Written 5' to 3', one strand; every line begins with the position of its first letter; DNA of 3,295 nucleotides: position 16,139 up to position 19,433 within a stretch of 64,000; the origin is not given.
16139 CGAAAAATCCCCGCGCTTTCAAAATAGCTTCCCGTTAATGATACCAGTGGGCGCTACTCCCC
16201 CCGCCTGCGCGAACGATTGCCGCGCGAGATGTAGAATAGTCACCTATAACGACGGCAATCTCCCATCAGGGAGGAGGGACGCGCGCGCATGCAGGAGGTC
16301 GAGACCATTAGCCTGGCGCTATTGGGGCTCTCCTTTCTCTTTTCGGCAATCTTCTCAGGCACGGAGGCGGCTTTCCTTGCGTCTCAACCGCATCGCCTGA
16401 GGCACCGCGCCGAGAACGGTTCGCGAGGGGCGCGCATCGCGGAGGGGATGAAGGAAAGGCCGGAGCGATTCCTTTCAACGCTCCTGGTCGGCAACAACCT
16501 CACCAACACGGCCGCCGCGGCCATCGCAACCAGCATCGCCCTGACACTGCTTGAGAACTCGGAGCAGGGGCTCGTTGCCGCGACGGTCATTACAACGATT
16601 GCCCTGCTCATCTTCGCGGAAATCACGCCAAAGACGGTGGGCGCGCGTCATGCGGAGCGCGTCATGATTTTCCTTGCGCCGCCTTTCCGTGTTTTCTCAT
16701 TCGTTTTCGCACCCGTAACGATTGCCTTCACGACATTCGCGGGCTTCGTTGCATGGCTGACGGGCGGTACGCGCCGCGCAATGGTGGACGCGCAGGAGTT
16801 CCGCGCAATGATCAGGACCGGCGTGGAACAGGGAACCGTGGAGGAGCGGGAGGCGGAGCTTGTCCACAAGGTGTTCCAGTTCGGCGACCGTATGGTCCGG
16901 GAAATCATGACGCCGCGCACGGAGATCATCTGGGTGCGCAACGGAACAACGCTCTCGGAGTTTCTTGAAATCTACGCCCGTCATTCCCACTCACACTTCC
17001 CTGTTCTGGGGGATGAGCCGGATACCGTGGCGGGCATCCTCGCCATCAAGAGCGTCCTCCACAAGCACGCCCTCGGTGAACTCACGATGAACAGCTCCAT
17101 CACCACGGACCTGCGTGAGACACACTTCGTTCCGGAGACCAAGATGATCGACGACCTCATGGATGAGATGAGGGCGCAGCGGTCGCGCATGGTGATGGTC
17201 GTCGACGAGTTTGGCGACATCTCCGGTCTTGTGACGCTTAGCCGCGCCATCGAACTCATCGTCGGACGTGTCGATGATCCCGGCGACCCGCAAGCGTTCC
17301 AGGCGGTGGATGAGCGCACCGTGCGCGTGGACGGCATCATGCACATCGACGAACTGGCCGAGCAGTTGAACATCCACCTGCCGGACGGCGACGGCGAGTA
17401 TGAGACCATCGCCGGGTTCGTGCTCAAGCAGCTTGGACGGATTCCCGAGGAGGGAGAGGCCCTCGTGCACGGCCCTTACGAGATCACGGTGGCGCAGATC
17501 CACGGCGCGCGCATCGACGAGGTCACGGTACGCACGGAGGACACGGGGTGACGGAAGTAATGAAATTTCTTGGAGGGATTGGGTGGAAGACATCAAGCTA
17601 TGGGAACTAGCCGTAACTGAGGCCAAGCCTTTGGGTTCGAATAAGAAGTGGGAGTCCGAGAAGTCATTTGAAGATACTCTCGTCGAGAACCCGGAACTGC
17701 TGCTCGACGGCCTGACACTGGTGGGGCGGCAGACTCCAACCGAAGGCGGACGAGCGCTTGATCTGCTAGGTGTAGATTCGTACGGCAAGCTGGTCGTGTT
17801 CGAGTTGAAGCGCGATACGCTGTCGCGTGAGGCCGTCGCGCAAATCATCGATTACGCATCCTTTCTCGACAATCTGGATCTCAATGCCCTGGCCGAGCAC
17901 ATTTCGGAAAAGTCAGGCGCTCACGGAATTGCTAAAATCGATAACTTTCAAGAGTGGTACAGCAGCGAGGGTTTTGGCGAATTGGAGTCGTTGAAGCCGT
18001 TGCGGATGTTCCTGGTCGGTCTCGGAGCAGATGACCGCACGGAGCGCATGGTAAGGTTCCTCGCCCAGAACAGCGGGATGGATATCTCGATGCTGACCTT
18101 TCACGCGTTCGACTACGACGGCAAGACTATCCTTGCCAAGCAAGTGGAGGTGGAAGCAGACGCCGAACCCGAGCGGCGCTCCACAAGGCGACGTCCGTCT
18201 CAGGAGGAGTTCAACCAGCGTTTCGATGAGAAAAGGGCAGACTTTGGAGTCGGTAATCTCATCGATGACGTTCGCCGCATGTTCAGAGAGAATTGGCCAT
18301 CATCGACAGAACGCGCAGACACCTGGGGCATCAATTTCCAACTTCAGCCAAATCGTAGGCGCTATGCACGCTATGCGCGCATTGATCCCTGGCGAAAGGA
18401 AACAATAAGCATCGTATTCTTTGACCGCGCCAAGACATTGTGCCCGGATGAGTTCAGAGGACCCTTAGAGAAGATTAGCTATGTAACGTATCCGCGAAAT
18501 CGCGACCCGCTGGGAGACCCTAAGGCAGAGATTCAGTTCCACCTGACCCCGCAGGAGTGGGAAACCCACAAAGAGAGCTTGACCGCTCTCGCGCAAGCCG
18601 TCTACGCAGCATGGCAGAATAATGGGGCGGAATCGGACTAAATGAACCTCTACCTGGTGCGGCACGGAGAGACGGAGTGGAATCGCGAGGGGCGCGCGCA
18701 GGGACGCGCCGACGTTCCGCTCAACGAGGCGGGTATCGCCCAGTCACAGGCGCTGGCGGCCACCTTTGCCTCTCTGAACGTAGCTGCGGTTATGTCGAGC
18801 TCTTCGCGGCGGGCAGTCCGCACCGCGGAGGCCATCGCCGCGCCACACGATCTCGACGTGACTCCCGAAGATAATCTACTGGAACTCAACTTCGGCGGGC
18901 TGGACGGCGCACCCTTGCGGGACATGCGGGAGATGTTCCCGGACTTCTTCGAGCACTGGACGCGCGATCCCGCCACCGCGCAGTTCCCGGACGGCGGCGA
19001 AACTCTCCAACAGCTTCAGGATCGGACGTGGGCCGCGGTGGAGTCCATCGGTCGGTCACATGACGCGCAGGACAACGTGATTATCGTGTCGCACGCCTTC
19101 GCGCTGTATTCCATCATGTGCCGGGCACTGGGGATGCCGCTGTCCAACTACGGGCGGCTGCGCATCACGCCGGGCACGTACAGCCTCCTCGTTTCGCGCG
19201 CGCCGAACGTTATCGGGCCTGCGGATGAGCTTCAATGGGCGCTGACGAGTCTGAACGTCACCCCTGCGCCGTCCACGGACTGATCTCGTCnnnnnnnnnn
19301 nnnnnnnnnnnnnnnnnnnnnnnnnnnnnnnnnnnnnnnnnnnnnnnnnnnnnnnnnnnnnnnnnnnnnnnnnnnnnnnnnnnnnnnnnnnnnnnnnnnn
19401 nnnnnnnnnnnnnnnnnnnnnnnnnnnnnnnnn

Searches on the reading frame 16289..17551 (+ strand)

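Call 8: search_protein_families(library=pfam, proteins=[window:16289-17551:+], max_evalue=0.00001)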
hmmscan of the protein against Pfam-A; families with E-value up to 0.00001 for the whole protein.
window:16289-17551:+ (420 aa): 3 families
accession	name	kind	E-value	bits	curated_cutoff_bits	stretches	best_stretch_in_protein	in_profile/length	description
PF01595.25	CNNM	-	4.5e-47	160.5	28.4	1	14-188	6-181/181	Cyclin M transmembrane N-terminal domain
PF03471.22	CorC_HlyC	-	1.2e-22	80.2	27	1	339-416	2-79/81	Transporter associated domain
PF00571.33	CBS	-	6.1e-14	52.5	24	1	203-258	1-53/57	CBS domain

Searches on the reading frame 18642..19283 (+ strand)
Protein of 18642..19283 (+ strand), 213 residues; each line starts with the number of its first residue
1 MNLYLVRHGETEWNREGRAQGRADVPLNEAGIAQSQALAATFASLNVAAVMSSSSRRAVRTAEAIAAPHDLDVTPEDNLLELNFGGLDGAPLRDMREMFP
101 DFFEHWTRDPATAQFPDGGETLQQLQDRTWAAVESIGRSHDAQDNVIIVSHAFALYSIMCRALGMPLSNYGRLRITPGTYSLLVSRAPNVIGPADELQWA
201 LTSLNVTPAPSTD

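Call 8: search_protein_families(library=pfam, proteins=[window:18642-19283:+], max_evalue=0.00001)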
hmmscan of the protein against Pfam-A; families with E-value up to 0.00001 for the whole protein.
window:18642-19283:+ (213 aa): 1 family
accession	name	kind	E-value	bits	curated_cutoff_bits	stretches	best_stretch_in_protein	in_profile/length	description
PF00300.27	His_Phos_1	-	8.2e-55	185.9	21.7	1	3-183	1-179/194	Histidine phosphatase superfamily (branch 1)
